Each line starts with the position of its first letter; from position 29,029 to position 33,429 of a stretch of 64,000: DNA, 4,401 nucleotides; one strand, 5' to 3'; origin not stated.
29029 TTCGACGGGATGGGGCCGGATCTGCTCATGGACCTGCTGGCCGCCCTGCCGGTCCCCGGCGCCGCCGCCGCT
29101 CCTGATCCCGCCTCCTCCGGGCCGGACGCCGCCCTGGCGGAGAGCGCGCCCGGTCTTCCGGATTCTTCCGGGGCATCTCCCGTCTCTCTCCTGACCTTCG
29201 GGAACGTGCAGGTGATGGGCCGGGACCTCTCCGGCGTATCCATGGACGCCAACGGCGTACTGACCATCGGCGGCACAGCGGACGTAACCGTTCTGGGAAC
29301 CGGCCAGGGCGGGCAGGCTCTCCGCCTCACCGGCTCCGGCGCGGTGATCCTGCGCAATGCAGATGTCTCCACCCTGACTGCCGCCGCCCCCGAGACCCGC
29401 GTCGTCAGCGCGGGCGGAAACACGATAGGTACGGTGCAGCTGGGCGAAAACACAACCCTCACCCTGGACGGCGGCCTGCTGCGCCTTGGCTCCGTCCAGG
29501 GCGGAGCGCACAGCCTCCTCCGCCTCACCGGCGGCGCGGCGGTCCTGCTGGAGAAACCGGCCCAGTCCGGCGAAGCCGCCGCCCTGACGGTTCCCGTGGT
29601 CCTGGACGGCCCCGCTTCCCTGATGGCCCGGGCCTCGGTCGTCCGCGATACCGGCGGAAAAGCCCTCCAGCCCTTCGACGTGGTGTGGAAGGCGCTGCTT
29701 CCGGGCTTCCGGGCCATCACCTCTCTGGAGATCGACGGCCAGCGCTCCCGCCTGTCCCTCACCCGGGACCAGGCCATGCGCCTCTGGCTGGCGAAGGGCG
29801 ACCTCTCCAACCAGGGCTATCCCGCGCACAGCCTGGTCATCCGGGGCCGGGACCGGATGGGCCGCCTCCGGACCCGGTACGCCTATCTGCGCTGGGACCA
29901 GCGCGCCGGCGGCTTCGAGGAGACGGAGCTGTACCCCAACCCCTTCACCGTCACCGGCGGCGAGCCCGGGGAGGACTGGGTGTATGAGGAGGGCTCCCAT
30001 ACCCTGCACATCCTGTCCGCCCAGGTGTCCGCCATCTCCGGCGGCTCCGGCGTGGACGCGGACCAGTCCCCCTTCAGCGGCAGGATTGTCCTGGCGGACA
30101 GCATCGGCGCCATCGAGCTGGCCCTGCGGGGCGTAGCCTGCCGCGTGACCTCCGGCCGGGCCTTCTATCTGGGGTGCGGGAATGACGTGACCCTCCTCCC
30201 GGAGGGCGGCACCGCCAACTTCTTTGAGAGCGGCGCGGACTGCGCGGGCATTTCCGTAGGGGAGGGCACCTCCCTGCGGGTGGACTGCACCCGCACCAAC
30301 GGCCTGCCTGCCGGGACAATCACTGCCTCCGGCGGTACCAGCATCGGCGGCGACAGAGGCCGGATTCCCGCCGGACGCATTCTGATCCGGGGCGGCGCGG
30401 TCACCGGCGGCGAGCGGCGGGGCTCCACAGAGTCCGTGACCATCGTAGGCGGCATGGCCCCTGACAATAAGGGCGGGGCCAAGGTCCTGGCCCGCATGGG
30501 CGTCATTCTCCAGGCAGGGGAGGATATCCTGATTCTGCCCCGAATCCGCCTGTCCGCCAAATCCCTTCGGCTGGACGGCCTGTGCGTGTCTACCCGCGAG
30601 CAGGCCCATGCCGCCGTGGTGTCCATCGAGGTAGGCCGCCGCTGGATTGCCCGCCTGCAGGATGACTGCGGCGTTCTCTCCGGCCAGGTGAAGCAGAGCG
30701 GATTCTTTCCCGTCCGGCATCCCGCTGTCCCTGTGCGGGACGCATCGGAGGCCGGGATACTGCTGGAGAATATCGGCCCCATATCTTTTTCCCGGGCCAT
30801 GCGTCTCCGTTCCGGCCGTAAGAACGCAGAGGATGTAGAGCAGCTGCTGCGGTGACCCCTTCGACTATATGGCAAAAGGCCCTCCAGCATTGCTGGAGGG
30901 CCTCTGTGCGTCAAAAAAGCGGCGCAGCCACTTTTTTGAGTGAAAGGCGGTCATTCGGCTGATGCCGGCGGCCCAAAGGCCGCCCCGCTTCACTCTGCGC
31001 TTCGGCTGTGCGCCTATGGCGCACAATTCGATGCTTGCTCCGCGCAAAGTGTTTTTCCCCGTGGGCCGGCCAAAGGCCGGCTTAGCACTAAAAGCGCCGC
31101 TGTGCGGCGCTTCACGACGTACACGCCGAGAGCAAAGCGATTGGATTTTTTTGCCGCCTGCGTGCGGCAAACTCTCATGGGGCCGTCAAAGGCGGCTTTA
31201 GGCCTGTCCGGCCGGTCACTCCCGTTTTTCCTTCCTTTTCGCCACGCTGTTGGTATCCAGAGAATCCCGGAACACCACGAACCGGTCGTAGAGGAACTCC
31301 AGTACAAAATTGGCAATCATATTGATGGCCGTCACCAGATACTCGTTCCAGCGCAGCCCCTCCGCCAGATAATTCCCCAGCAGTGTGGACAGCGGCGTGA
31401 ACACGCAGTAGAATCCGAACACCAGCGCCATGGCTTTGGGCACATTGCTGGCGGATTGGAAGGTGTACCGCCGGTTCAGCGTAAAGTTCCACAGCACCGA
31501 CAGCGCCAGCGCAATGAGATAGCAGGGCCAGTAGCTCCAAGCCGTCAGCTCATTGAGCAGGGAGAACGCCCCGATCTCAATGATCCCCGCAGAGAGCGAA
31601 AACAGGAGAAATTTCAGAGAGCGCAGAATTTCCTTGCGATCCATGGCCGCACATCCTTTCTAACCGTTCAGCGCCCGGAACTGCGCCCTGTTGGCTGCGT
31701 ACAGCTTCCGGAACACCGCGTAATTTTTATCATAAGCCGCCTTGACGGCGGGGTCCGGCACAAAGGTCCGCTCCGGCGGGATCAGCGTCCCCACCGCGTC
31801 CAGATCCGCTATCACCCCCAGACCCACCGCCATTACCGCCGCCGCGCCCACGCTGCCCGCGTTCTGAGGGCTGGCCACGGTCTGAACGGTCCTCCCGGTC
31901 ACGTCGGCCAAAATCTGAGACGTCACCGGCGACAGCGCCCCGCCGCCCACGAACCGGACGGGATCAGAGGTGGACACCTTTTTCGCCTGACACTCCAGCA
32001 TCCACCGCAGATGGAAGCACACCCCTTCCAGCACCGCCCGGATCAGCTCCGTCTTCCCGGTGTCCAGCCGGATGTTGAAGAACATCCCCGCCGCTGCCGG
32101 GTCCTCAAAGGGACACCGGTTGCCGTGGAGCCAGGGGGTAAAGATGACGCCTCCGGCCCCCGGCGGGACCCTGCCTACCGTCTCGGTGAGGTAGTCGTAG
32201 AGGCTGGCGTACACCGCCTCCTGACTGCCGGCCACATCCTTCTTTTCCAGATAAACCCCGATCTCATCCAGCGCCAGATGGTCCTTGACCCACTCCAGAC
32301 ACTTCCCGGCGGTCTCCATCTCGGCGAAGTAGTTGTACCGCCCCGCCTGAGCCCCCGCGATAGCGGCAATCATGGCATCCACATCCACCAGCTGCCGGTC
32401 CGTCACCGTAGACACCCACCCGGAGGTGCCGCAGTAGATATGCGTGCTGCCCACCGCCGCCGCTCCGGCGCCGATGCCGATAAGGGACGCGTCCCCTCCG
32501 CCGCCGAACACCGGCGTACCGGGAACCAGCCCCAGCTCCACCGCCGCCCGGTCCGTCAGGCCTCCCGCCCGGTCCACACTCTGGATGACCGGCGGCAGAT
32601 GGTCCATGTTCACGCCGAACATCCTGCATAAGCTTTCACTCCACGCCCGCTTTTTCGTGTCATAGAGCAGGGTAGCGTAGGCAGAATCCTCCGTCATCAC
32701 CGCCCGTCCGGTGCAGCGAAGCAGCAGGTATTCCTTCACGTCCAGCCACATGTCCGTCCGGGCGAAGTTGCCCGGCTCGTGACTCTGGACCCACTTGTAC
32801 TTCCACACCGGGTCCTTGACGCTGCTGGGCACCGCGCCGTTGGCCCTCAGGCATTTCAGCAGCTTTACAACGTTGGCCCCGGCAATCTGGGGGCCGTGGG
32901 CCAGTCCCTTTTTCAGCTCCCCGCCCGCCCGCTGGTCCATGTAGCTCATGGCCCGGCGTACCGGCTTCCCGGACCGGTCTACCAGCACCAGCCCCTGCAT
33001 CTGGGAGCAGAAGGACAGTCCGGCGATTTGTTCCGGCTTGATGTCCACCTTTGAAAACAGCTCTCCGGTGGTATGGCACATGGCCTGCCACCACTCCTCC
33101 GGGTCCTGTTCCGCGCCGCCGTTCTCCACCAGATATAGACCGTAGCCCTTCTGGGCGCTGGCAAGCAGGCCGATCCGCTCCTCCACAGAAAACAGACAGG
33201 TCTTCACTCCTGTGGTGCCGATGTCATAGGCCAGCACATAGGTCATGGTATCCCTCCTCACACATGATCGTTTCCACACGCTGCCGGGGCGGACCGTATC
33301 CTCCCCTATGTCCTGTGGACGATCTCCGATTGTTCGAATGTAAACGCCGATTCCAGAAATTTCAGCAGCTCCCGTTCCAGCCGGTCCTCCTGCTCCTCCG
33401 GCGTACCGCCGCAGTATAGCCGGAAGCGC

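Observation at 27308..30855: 900 aa flagellin-like protein in a three-gene unit with an XRE-TM regulator and a small membrane protein, with no flagellar genes nearby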

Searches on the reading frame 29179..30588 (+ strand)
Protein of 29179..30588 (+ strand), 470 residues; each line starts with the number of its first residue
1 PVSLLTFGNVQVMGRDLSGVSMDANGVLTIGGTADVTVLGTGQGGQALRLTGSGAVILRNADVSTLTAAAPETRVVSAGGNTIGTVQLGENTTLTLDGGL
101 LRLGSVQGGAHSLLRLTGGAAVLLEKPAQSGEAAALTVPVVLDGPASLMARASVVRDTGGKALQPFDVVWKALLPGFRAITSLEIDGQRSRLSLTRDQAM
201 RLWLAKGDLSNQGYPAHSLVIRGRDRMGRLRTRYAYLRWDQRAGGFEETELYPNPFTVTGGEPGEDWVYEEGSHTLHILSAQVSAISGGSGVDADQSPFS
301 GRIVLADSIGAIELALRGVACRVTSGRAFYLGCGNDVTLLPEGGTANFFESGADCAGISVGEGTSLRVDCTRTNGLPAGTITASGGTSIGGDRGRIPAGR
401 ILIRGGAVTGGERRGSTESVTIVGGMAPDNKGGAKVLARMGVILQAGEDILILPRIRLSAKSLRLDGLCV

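Call 76: search_protein_representatives(protein=window:29179-30588:+)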
Query: 470 residues. Proteins with E-value up to 0.001 (for the whole library): 82; up to 1e-10: 76; up to 1e-30: 57. The best 82 are listed.
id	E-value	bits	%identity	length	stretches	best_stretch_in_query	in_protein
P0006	3.6e-259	876.6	85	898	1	1-470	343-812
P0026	2.0e-152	524.7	59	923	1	1-468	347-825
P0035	1.9e-144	498.4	56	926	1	2-469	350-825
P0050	3.1e-137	474.6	57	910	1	7-470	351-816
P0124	1.1e-129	449.8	54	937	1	4-469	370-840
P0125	2.9e-126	438.5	54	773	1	1-469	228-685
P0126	1.4e-125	436.3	53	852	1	2-469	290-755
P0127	4.4e-123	428.0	56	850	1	1-468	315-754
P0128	1.2e-122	426.6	53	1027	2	5-433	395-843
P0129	2.0e-119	415.9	53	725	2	4-383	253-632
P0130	1.1e-116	406.9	55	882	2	3-384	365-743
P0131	5.2e-116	404.7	56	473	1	1-399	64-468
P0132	1.1e-114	400.3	52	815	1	6-468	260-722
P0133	3.5e-114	398.7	52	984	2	4-411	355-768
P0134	1.2e-111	390.3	53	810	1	6-468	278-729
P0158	6.7e-78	279.1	43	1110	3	43-410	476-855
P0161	2.2e-74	267.4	41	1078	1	14-409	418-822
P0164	3.1e-73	263.7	43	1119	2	48-412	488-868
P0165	4.0e-72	260.0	41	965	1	6-429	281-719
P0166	1.5e-64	235.0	38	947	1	8-413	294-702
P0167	3.0e-60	220.9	41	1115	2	49-368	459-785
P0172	7.5e-47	176.7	43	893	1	138-409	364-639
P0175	7.3e-35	137.2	32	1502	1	6-413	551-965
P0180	3.1e-25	105.4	37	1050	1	22-412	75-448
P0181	1.2e-23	100.2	36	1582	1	51-426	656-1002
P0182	2.8e-23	99.0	30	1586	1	8-410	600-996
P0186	2.9e-17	79.2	33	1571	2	6-371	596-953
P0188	1.4e-16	76.9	30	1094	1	7-400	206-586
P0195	2.8e-11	59.5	31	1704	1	30-457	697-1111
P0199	5.6e-05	38.7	35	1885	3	247-433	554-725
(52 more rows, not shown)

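Call 78: search_protein_families(library=pfam, proteins=[P0175, P0180, P0181, P0182, P0188, P0195], max_evalue=0.001)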
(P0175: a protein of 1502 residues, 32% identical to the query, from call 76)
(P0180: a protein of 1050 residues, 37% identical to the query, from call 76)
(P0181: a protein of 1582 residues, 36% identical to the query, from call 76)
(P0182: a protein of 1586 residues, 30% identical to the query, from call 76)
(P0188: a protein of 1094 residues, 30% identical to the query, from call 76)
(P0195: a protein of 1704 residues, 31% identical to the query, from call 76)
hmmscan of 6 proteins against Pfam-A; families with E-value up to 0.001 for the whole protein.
P0175 (1502 aa): 3 families
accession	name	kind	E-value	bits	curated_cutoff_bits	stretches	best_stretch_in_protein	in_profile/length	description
PF00669.25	Flagellin_N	-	3.7e-33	115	26.6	1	8-143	2-136/139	Bacterial flagellin N-terminal helical region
PF00700.27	Flagellin_C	-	1.2e-18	67.7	23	1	1416-1501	1-86/86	Bacterial flagellin C-terminal helical region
PF18889.6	Beta_helix_3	-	2.4e-06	28.1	27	0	983-1004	2-20/20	Beta helix repeat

P0180 (1050 aa): 1 family
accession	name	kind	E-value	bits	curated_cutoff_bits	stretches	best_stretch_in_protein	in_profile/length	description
PF00700.27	Flagellin_C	-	2.2e-20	73.2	23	1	964-1049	1-86/86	Bacterial flagellin C-terminal helical region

P0181 (1582 aa): 3 families
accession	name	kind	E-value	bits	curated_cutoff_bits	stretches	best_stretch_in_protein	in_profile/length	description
PF00669.25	Flagellin_N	-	3.4e-35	121.6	26.6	1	10-139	8-136/139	Bacterial flagellin N-terminal helical region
PF00700.27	Flagellin_C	-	2e-19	70.1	23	1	1498-1581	3-86/86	Bacterial flagellin C-terminal helical region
PF18889.6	Beta_helix_3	-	9.6e-05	23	27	0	996-1018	1-20/20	Beta helix repeat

P0182 (1586 aa): 3 families
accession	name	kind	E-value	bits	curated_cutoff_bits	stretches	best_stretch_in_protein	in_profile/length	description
PF00669.25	Flagellin_N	-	2.4e-37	128.5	26.6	1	6-140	4-137/139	Bacterial flagellin N-terminal helical region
PF00700.27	Flagellin_C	-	1.7e-16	60.7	23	1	1500-1585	1-86/86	Bacterial flagellin C-terminal helical region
PF18889.6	Beta_helix_3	-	2.7e-05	24.8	27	0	987-1009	1-20/20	Beta helix repeat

P0188 (1094 aa): 2 families
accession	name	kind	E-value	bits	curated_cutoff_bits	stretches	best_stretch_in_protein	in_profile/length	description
PF00700.27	Flagellin_C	-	6.9e-18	65.2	23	1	1010-1093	3-86/86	Bacterial flagellin C-terminal helical region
PF18889.6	Beta_helix_3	-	0.00047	20.9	27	1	593-614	1-19/20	Beta helix repeat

P0195 (1704 aa): 2 families
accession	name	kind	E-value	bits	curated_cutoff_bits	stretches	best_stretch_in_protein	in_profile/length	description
PF00669.25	Flagellin_N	-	2.1e-30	106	26.6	1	12-139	10-136/139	Bacterial flagellin N-terminal helical region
PF00700.27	Flagellin_C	-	2.4e-19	69.8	23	1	1619-1702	3-86/86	Bacterial flagellin C-terminal helical region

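Call 79: list_cluster_members(proteins=[P0175, P0181, P0182, P0195, P0180, P0188, P0186, P0199])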
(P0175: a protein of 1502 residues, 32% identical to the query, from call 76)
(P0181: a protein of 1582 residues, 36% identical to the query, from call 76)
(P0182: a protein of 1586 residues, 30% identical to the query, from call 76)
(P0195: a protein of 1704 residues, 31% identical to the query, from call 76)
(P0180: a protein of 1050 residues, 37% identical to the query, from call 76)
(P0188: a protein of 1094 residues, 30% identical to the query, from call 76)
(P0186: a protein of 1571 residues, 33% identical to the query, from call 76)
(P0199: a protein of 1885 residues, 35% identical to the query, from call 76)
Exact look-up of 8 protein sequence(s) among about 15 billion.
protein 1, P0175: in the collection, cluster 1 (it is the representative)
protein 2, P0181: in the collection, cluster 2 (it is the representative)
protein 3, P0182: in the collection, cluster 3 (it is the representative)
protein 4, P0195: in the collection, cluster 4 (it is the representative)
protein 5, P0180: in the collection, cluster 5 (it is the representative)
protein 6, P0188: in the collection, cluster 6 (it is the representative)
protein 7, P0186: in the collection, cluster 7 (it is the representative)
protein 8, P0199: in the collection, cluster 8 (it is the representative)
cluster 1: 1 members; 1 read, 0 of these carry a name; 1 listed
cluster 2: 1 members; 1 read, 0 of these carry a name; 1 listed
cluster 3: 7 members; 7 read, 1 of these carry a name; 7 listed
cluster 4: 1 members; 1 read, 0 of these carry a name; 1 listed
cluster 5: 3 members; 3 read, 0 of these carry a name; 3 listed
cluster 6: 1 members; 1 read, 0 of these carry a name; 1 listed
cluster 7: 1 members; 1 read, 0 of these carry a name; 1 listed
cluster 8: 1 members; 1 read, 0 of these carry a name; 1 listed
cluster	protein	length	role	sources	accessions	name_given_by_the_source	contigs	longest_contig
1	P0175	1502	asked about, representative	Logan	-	-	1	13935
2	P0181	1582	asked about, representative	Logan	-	-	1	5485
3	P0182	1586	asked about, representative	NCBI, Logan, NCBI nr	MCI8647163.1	MAG: hypothetical protein HFE76_10370 [Firmicutes bacterium] | hypothetical protein [Bacillota bacterium]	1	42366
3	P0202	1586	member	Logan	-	-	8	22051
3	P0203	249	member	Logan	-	-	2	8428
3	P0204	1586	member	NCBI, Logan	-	-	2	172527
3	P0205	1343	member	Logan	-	-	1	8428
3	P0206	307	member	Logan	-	-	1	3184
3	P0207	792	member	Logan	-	-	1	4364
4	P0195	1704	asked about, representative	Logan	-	-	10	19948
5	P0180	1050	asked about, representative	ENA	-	-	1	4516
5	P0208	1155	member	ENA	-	-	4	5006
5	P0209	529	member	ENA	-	-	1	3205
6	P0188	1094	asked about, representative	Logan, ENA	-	-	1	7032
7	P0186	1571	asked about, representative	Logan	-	-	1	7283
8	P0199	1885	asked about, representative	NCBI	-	-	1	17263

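Call 89: search_protein_families(library=pfam, proteins=[P0158, P0161, P0164, P0165, P0166, P0167, P0172, P0186], max_evalue=0.001)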
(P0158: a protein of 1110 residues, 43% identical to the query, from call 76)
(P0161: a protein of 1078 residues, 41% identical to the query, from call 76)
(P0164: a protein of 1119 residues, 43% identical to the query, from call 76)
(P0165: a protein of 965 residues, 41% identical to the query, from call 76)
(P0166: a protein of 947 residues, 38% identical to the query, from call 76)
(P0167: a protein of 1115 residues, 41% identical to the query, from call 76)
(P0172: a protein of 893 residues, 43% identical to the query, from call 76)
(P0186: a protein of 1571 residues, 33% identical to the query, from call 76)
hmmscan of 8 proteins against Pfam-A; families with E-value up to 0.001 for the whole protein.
P0158 (1110 aa): 1 family
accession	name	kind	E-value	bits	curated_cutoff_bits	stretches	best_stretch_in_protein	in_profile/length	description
PF00669.25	Flagellin_N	-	2.2e-12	47.7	26.6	1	9-97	47-137/139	Bacterial flagellin N-terminal helical region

P0161 (1078 aa): 2 families
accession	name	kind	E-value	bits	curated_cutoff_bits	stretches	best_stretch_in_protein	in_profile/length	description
PF00669.25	Flagellin_N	-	2.4e-06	28.1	26.6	1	74-170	35-134/139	Bacterial flagellin N-terminal helical region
PF18889.6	Beta_helix_3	-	0.00047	20.8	27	1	843-864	1-18/20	Beta helix repeat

P0164 (1119 aa): 0 families

P0165 (965 aa): 2 families
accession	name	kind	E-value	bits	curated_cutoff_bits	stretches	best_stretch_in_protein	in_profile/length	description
PF00669.25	Flagellin_N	-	9.4e-11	42.4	26.6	1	47-137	42-137/139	Bacterial flagellin N-terminal helical region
PF05008.21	V-SNARE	-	0.00024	22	25.9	1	51-122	15-84/92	Vesicle transport v-SNARE protein N-terminus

P0166 (947 aa): 0 families

P0167 (1115 aa): 1 family
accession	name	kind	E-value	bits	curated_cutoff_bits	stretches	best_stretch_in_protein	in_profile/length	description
PF00669.25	Flagellin_N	-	0.0001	22.8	26.6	1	36-129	40-132/139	Bacterial flagellin N-terminal helical region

P0172 (893 aa): 0 families

P0186 (1571 aa): 3 families
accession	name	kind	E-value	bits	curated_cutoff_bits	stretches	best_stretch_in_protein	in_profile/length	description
PF00669.25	Flagellin_N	-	8.2e-37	126.8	26.6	1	7-144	1-137/139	Bacterial flagellin N-terminal helical region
PF00700.27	Flagellin_C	-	2.5e-21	76.2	23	1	1486-1570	2-86/86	Bacterial flagellin C-terminal helical region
PF18889.6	Beta_helix_3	-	0.00036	21.2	27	1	1172-1193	2-20/20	Beta helix repeat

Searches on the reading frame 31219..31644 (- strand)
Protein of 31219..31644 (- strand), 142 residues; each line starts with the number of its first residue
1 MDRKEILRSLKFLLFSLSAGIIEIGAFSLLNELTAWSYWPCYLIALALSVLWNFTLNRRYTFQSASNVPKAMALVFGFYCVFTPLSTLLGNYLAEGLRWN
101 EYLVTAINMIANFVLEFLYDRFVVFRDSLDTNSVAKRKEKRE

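Call 70: search_protein_families(library=pfam, proteins=[window:31219-31644:-], max_evalue=0.00001)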
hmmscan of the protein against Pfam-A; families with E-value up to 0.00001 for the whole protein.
window:31219-31644:- (142 aa): 1 family
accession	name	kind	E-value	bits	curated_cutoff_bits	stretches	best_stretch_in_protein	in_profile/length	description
PF04138.20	GtrA_DPMS_TM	-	9.9e-14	52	26.1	1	11-125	1-117/117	GtrA/DPMS, transmembrane domain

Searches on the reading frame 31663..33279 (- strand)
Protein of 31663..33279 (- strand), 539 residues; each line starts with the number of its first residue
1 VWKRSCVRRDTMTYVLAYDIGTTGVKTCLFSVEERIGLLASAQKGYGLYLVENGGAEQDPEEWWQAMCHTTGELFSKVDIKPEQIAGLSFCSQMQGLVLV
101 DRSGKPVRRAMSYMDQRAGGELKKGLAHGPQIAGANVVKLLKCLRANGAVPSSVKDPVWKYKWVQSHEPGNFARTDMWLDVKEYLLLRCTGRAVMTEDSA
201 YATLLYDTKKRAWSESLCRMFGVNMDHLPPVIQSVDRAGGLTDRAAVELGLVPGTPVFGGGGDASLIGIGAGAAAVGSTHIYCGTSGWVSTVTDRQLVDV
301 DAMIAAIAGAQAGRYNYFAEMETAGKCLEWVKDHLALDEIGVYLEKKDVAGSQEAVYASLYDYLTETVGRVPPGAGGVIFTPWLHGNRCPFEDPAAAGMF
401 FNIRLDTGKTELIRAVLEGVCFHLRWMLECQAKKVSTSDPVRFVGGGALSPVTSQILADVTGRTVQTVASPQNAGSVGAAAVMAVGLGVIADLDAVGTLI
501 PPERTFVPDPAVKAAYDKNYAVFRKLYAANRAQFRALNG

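Call 70: search_protein_families(library=pfam, proteins=[window:31663-33279:-], max_evalue=0.00001)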
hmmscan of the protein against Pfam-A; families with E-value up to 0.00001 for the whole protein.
window:31663-33279:- (539 aa): 2 families
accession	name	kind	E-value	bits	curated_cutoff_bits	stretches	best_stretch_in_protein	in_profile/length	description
PF00370.27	FGGY_N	-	2.9e-46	158.5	28.8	1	14-266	1-241/245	FGGY family of carbohydrate kinases, N-terminal domain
PF02782.22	FGGY_C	-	6.6e-30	104.8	27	1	281-485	3-196/198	FGGY family of carbohydrate kinases, C-terminal domain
